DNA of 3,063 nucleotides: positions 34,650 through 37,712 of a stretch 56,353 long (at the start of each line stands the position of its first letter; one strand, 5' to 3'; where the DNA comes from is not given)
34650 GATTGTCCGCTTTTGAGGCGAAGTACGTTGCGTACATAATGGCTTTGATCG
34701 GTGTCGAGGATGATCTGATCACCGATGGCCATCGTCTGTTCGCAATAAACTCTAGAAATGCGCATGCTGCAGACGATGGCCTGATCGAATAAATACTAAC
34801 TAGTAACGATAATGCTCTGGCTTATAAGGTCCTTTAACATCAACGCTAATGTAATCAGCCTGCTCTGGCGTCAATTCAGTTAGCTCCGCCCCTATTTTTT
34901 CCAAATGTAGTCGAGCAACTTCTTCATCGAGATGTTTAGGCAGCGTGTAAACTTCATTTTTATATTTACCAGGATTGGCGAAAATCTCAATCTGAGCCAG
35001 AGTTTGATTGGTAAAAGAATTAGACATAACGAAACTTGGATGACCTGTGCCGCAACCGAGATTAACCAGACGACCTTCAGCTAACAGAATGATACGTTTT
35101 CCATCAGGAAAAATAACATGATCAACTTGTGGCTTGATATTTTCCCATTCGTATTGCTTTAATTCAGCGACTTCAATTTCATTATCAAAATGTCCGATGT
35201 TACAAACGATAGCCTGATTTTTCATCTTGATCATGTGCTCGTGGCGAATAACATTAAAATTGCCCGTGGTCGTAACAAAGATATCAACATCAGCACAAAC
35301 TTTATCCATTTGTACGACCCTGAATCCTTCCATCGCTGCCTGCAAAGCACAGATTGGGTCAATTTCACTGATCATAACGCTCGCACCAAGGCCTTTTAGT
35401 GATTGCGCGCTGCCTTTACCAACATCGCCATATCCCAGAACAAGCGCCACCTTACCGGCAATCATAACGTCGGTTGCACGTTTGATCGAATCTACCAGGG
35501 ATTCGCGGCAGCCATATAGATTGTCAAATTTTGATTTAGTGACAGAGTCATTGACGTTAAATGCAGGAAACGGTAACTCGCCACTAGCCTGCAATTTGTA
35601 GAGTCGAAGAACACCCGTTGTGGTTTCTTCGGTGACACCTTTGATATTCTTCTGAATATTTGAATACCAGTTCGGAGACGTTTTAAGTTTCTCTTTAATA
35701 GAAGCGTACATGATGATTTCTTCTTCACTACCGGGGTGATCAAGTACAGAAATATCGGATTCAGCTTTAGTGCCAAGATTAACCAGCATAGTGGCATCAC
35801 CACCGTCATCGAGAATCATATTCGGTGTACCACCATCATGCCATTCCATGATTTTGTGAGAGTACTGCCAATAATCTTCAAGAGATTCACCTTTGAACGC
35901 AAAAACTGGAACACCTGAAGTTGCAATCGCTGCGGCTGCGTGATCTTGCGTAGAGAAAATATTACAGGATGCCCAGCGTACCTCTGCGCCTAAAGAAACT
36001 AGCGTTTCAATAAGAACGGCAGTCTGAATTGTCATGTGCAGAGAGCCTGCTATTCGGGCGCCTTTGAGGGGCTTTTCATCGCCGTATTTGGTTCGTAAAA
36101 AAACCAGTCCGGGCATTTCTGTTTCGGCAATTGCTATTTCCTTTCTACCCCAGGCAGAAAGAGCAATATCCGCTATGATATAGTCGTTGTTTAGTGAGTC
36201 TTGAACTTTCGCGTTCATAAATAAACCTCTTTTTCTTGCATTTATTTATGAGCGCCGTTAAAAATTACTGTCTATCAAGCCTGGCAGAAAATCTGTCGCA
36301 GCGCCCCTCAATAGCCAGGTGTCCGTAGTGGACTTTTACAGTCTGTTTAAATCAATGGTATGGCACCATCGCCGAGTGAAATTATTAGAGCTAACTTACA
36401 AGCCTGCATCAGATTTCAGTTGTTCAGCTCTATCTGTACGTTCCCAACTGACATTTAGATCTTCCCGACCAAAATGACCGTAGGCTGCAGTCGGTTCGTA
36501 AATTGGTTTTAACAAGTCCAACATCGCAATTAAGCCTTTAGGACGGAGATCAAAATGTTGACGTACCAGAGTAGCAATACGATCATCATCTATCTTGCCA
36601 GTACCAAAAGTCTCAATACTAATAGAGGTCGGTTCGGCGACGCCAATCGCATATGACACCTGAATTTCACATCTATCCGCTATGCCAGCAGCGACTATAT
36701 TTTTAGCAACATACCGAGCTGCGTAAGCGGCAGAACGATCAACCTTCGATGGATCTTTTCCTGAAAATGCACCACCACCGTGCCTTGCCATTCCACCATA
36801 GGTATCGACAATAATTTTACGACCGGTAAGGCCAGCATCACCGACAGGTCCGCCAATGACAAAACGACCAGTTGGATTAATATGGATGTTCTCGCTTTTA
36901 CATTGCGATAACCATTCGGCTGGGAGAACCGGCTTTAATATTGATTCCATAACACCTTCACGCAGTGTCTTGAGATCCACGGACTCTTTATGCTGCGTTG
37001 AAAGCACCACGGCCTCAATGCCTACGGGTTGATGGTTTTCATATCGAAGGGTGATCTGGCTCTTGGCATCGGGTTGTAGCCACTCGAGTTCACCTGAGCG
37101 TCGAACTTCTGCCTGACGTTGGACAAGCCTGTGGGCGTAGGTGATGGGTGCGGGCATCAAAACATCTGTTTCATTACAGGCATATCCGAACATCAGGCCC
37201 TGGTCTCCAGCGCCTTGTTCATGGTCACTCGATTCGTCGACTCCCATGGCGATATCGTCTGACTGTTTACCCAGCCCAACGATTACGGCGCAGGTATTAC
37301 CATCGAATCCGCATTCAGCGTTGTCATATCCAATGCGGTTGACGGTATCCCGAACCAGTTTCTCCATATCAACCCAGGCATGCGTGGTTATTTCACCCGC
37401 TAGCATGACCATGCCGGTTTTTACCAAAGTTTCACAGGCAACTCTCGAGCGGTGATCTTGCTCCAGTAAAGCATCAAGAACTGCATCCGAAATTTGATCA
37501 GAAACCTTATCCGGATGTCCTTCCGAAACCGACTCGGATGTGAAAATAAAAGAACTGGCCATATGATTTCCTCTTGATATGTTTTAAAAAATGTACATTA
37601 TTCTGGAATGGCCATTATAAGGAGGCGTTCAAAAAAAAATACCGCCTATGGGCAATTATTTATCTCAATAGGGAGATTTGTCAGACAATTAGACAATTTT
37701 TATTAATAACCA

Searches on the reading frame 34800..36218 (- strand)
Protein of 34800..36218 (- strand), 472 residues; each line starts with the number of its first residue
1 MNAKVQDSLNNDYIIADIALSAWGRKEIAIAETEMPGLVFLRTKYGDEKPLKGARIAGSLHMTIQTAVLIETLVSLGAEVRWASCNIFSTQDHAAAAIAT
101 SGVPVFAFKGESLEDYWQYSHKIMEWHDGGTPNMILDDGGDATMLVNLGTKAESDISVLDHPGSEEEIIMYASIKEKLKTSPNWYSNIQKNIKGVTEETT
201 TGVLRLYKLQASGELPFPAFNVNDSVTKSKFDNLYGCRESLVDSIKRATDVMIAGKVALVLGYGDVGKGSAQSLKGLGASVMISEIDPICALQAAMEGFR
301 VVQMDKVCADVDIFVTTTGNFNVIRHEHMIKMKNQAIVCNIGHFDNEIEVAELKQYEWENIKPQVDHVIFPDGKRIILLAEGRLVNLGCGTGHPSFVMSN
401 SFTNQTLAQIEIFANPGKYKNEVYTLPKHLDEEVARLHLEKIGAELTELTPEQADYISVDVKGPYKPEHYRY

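Call 54: search_protein_families(library=pfam, max_evalue=1, proteins=[window:34800-36218:-])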
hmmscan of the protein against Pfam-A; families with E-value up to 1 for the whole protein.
window:34800-36218:- (472 aa): 7 families
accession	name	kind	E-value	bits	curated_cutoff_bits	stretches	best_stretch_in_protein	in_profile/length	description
PF05221.23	AdoHcyase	-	5.2e-146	485.9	25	1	12-471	1-299/299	S-adenosyl-L-homocysteine hydrolase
PF00670.27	AdoHcyase_NAD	-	7.8e-81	270.4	27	1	233-392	1-162/162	S-adenosyl-L-homocysteine hydrolase, NAD binding domain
PF02826.25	2-Hacid_dh_C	-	1.5e-08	34.6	25.1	1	251-342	32-127/178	D-isomer specific 2-hydroxyacid dehydrogenase, NAD binding domain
PF07991.19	KARI_N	-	0.00041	20.4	20.6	1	253-316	2-66/165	Acetohydroxy acid isomeroreductase, NADPH-binding domain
PF02254.24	TrkA_N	-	0.0032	18.2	23.8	1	259-306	2-49/116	TrkA-N domain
PF02882.25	THF_DHG_CYH_C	-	0.044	13.5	27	1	244-343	25-109/160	Tetrahydrofolate dehydrogenase/cyclohydrolase, NAD(P)-binding domain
PF01262.27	AlaDh_PNT_C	-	0.11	12.4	23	1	256-337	22-124/214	Alanine dehydrogenase/PNT, C-terminal domain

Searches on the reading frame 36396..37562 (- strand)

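Call 54: search_protein_families(library=pfam, max_evalue=1, proteins=[window:36396-37562:-])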
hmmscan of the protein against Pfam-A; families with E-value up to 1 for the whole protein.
window:36396-37562:- (388 aa): 3 families
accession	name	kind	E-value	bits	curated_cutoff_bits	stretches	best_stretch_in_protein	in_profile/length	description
PF02773.21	S-AdoMet_synt_C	-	4.9e-69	231.1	25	1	236-375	1-138/138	S-adenosylmethionine synthetase, C-terminal domain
PF02772.21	S-AdoMet_synt_M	-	2.1e-47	160.6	29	1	115-234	1-120/120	S-adenosylmethionine synthetase, central domain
PF00438.25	S-AdoMet_synt_N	-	2.2e-43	147.2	33.1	1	5-101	2-98/99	S-adenosylmethionine synthetase, N-terminal domain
